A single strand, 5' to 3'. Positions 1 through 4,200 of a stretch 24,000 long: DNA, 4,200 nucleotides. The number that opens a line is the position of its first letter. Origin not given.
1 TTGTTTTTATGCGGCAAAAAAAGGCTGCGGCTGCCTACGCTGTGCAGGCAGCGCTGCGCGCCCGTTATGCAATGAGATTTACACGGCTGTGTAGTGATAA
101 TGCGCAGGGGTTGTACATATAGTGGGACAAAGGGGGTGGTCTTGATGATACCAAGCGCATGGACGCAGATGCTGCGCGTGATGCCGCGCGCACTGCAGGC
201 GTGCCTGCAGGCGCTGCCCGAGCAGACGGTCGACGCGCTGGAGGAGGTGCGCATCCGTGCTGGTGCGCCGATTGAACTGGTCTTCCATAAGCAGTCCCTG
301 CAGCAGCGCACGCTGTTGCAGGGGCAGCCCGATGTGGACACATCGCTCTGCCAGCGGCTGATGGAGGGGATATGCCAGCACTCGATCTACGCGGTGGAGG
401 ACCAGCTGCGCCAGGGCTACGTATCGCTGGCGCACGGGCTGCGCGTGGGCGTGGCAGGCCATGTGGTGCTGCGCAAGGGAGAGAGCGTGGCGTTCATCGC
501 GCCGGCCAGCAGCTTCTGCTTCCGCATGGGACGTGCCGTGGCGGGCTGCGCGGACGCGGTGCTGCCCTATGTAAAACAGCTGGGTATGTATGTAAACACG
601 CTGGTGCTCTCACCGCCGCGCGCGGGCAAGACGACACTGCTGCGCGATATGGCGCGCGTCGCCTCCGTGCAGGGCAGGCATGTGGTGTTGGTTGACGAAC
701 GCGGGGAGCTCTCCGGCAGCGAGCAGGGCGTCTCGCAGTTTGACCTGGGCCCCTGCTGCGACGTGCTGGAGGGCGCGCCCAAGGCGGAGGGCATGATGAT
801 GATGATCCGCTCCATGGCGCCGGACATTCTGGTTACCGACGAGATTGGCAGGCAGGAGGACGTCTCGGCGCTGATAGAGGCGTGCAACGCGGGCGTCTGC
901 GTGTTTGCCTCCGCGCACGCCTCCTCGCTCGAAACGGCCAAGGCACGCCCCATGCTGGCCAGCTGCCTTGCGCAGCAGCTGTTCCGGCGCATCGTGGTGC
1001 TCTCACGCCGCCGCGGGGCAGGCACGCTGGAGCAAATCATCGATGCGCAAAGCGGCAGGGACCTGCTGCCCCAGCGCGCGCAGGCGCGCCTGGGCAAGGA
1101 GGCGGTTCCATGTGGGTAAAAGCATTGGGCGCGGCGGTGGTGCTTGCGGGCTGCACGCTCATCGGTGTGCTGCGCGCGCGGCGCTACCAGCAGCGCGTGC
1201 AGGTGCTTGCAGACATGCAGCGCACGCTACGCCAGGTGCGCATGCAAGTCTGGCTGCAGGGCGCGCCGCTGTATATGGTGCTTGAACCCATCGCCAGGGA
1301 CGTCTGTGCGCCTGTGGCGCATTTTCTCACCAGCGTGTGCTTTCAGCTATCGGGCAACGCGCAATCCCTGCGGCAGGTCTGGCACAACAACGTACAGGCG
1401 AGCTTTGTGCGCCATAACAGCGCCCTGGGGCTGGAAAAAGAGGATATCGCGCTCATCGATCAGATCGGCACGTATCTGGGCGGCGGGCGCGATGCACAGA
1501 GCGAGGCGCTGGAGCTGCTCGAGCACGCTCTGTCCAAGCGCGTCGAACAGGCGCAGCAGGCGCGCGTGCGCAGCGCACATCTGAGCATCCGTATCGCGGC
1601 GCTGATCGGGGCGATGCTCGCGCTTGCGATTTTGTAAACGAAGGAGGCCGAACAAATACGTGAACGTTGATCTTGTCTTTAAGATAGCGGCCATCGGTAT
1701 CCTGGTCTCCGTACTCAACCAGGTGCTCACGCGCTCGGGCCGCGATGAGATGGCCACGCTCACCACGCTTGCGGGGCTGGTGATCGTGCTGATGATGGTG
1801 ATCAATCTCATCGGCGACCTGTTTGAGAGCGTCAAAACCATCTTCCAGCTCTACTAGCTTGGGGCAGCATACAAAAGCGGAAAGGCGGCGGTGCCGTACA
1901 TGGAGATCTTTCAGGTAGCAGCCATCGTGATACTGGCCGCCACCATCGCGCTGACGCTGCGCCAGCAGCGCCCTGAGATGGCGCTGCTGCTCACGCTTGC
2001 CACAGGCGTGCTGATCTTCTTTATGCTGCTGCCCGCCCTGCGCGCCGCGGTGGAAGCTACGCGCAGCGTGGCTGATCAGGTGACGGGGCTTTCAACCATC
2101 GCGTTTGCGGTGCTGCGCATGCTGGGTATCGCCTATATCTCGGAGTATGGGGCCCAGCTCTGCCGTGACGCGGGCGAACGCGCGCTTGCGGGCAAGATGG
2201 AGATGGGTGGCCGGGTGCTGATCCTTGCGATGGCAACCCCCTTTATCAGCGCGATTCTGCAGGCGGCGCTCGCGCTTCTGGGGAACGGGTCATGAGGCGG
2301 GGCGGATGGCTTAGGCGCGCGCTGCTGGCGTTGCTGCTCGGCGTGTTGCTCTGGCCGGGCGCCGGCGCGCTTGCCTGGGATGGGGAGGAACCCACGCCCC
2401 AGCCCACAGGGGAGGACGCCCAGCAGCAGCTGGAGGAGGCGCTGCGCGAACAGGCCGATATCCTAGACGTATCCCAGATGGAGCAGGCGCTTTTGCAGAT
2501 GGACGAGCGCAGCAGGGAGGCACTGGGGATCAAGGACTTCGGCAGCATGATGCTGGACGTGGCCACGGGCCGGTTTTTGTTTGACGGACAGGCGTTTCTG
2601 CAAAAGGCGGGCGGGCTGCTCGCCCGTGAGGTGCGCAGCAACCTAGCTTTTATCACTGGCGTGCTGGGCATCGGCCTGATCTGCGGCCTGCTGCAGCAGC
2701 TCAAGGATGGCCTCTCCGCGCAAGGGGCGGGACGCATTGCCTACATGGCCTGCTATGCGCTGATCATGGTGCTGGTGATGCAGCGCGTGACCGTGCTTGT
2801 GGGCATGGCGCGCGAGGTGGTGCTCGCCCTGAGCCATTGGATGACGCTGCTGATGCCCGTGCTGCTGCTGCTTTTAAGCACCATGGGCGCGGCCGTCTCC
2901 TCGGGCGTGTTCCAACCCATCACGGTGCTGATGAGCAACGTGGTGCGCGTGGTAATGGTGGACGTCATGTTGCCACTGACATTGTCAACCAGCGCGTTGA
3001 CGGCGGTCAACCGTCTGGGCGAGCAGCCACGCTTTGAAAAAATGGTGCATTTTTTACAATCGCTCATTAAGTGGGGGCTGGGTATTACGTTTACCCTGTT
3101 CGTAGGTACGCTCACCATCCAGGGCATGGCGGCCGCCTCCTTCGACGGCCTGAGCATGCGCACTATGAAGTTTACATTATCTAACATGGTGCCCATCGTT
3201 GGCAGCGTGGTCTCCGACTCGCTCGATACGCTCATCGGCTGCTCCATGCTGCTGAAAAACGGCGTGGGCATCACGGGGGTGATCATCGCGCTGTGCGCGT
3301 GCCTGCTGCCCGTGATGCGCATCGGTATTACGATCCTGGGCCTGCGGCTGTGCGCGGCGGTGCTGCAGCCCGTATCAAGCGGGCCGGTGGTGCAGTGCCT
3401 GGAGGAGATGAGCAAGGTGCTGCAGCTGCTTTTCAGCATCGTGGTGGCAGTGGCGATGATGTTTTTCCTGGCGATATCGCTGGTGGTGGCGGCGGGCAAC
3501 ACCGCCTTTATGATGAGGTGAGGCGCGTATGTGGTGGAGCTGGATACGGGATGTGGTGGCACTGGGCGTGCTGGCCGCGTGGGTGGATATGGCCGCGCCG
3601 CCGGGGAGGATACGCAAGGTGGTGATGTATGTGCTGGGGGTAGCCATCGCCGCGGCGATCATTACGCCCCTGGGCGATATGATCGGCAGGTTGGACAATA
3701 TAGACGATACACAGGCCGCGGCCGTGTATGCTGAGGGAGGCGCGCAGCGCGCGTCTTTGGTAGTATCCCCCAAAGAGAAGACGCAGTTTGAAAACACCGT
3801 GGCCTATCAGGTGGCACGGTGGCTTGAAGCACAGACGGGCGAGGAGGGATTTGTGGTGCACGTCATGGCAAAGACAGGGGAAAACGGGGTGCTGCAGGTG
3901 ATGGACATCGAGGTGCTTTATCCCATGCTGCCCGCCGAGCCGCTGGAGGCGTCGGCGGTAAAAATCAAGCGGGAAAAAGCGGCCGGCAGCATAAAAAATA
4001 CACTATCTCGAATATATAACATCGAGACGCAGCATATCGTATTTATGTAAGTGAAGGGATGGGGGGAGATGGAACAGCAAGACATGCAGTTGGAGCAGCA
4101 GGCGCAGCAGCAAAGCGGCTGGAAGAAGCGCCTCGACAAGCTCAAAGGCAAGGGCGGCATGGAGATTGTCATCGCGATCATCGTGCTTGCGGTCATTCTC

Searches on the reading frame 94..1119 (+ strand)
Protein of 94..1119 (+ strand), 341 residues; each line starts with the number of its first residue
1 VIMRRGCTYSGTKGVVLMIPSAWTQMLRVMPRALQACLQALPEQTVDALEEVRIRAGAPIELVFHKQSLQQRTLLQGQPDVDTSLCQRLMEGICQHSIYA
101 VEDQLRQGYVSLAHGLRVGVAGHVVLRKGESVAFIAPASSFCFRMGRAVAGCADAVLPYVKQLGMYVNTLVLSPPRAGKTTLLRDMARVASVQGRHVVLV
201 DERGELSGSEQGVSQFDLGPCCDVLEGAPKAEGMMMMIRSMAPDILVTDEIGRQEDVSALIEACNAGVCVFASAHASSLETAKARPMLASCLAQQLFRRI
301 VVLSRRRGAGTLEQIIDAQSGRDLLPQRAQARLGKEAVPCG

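Call 24: search_protein_families(library=pfam, proteins=[window:94-1119:+], max_evalue=0.0001)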
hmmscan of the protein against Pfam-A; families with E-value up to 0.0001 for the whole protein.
window:94-1119:+ (341 aa): 2 families
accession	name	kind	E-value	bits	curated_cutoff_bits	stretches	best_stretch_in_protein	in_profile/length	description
PF19568.5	Spore_III_AA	-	2.3e-72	244.1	27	1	25-320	6-303/306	Sporulation stage III, protein AA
PF00437.27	T2SSE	-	2.8e-06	26.7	24.9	1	168-285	144-254/370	Type II/IV secretion system protein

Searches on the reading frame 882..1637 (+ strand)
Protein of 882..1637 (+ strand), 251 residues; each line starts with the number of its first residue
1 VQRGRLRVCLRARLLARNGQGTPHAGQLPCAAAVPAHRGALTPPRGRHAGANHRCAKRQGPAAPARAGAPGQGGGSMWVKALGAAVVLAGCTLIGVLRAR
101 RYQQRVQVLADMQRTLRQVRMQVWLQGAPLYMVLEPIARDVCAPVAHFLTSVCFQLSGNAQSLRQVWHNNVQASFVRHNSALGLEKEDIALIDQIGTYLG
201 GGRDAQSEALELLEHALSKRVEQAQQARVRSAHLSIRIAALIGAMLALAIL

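Call 24: search_protein_families(library=pfam, proteins=[window:882-1637:+], max_evalue=0.0001)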
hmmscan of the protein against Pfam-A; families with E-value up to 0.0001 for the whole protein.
window:882-1637:+ (251 aa): 1 family
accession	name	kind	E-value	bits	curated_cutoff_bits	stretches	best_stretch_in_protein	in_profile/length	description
PF09548.15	Spore_III_AB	-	1.2e-25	91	32.5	1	80-250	1-169/170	Stage III sporulation protein AB (spore_III_AB)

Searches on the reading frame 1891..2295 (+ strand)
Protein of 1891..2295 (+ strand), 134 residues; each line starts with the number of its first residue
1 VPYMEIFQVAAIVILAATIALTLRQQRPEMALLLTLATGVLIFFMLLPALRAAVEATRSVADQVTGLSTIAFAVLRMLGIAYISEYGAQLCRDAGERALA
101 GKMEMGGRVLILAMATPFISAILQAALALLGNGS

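Call 45: search_protein_families(library=pfam, proteins=[window:1891-2295:+], max_evalue=0.001)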
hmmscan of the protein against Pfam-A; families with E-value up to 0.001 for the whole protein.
window:1891-2295:+ (134 aa): 1 family
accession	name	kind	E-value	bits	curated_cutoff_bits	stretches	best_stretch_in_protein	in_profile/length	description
PF06686.16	SpoIIIAC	-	1.3e-27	96.1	24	2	74-125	1-52/56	Stage III sporulation protein AC/AD protein family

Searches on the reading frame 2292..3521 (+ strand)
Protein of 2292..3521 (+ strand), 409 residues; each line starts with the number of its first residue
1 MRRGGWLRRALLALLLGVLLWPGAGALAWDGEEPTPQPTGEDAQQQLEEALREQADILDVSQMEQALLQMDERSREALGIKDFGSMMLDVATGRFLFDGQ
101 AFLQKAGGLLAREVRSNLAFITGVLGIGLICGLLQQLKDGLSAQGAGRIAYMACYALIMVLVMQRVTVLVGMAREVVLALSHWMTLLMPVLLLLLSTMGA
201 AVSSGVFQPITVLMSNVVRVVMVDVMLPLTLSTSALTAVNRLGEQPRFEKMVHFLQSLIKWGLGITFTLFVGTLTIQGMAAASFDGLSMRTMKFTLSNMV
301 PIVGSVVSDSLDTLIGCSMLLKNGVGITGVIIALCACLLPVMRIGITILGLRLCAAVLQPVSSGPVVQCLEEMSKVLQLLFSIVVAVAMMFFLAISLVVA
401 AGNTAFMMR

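Call 24: search_protein_families(library=pfam, proteins=[window:2292-3521:+], max_evalue=0.0001)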
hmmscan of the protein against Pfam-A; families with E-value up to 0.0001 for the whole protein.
window:2292-3521:+ (409 aa): 1 family
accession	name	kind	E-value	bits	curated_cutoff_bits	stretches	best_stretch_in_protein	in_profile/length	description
PF09546.15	Spore_III_AE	-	3.7e-84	283.1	27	1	82-402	2-321/321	Stage III sporulation protein AE (spore_III_AE)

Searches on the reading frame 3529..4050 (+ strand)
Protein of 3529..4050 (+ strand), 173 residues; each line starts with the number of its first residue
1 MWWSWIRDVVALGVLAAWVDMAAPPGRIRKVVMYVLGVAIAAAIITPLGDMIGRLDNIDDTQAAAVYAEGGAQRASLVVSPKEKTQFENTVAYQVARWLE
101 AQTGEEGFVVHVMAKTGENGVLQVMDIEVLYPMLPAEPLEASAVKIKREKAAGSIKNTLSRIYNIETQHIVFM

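Call 24: search_protein_families(library=pfam, proteins=[window:3529-4050:+], max_evalue=0.0001)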
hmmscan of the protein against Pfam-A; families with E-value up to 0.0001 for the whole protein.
window:3529-4050:+ (173 aa): 1 family
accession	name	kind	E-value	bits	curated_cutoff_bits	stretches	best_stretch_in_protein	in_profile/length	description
PF09581.16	Spore_III_AF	-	2e-07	31.7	28.3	1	13-170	4-182/185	Stage III sporulation protein AF (Spore_III_AF)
